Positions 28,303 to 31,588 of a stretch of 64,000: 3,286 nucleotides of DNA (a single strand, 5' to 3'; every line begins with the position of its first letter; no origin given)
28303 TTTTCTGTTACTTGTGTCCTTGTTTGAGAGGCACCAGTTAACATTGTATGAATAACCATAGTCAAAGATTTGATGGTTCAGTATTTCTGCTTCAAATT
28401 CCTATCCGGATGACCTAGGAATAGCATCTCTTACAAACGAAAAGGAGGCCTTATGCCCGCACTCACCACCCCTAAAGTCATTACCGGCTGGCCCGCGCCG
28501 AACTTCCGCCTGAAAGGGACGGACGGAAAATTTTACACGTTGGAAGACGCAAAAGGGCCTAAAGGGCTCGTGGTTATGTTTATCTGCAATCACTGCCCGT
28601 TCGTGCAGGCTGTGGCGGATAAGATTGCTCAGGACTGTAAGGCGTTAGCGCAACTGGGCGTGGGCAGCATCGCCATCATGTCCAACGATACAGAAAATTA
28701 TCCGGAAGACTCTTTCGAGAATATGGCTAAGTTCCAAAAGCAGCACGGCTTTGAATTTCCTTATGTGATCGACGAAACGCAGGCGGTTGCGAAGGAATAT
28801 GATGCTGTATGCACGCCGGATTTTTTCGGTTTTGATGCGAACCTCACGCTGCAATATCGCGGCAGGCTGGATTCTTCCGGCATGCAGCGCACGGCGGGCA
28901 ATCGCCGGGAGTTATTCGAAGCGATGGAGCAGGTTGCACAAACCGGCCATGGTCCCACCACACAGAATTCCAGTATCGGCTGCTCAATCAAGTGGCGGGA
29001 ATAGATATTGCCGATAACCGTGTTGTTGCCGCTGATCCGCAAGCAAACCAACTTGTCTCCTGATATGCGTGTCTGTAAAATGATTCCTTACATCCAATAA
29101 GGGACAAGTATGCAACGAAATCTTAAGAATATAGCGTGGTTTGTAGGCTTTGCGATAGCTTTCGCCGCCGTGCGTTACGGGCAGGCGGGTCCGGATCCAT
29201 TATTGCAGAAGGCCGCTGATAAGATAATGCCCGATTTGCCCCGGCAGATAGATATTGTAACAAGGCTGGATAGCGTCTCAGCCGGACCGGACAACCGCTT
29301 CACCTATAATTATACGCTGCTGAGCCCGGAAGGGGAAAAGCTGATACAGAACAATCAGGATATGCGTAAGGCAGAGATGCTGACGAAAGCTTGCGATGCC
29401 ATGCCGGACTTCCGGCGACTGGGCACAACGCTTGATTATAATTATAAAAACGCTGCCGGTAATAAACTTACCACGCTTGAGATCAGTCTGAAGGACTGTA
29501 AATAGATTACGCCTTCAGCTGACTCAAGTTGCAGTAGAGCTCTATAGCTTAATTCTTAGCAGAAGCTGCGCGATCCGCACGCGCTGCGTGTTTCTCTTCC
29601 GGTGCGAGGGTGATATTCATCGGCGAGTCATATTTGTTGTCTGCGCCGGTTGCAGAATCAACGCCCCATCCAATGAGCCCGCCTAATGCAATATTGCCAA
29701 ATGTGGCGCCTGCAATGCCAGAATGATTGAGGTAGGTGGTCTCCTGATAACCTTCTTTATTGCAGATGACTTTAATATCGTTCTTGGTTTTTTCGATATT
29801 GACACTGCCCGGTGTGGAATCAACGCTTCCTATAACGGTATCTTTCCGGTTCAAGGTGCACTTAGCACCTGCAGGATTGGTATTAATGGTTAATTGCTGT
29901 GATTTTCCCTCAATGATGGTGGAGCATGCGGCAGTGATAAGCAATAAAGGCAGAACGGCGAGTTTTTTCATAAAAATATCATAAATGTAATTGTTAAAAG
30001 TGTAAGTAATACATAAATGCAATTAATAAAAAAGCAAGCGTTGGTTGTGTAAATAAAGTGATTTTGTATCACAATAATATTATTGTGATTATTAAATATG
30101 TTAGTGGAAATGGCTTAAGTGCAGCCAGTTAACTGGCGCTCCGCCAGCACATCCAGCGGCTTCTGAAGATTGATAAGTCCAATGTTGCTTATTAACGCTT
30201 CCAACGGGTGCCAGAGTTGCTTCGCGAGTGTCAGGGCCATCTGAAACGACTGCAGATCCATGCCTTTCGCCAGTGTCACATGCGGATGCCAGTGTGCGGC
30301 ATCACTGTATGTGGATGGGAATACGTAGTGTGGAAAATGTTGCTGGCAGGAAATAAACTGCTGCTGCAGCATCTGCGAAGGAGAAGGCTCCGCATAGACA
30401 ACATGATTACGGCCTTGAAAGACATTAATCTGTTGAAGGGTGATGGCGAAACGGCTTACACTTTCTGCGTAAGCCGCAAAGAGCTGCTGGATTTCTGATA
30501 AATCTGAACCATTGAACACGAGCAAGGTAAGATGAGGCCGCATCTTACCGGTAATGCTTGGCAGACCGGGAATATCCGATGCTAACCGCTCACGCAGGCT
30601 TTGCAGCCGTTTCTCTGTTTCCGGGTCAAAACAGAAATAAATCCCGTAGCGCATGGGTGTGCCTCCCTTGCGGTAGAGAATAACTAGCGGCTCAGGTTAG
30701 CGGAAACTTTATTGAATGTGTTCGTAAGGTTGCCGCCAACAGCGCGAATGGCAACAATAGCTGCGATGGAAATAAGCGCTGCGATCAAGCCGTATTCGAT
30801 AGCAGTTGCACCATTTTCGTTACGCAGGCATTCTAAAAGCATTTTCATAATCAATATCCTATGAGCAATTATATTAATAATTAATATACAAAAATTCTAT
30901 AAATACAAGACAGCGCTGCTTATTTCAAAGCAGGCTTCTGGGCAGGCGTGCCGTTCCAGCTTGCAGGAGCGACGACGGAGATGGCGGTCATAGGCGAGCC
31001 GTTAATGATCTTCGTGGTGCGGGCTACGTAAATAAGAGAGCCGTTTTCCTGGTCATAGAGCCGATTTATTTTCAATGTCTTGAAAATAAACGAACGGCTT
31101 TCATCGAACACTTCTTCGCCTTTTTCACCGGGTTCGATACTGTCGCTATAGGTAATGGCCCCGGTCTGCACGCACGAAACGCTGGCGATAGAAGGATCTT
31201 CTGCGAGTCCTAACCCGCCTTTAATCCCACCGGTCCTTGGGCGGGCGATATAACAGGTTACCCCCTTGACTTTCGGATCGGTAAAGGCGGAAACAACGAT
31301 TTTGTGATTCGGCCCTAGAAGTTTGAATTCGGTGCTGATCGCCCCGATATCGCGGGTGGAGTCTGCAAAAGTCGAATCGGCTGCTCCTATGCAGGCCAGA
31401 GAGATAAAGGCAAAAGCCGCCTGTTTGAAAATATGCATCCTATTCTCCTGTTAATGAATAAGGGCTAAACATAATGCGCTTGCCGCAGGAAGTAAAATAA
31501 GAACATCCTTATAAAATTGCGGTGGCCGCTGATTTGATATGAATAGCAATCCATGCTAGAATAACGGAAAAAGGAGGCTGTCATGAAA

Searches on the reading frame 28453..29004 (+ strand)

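Call 28: search_protein_families(library=pfam, proteins=[window:28453-29004:+], max_evalue=0.001)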
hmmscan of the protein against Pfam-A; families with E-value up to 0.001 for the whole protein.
window:28453-29004:+ (183 aa): 3 families
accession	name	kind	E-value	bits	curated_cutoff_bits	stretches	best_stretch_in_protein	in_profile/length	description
PF00578.27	AhpC-TSA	-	9.7e-20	71.2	26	1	12-135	2-123/124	AhpC/TSA family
PF08534.16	Redoxin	-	6e-17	62.2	26.6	1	12-142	3-137/148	Redoxin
PF13098.12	Thioredoxin_2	-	0.00023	21.9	27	1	37-141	6-97/104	Thioredoxin-like domain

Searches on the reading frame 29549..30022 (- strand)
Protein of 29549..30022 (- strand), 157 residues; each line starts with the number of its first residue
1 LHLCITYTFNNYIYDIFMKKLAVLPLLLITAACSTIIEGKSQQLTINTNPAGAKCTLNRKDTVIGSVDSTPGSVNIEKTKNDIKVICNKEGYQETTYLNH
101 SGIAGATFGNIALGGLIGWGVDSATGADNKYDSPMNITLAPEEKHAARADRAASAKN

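Call 28: search_protein_families(library=pfam, proteins=[window:29549-30022:-], max_evalue=0.001)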
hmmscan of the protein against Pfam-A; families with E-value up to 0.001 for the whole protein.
window:29549-30022:- (157 aa): 1 family
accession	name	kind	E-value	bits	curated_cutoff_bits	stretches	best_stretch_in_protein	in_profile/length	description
PF08308.17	PEGA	-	0.00028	21.2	20.8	1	43-94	3-48/71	PEGA domain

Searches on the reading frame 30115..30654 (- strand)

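Call 28: search_protein_families(library=pfam, proteins=[window:30115-30654:-], max_evalue=0.001)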
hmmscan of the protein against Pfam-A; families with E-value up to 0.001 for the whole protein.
window:30115-30654:- (179 aa): 3 families
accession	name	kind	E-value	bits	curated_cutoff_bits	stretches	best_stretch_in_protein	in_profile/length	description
PF13563.12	2_5_RNA_ligase2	-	4e-21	76.1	27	1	10-163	2-148/152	2'-5' RNA ligase superfamily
PF10469.15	AKAP7_NLS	-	4.4e-07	30.4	24.4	1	11-138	12-156/208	AKAP7 2'5' RNA ligase-like domain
PF02834.22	LigT_PEase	-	1.7e-05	25.3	23.3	1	11-87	5-87/87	LigT like Phosphoesterase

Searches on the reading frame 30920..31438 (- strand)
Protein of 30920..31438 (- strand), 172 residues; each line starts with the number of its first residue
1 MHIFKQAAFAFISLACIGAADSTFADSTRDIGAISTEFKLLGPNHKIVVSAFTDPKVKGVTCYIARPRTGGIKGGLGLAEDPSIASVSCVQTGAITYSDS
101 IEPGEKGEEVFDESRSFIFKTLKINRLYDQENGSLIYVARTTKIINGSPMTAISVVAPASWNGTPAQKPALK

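Call 28: search_protein_families(library=pfam, proteins=[window:30920-31438:-], max_evalue=0.001)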
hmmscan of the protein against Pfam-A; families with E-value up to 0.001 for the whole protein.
window:30920-31438:- (172 aa): 1 family
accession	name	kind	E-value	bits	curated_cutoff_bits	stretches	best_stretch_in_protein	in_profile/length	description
PF05981.17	CreA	-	3.2e-49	166.7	25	1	31-157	1-127/131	CreA protein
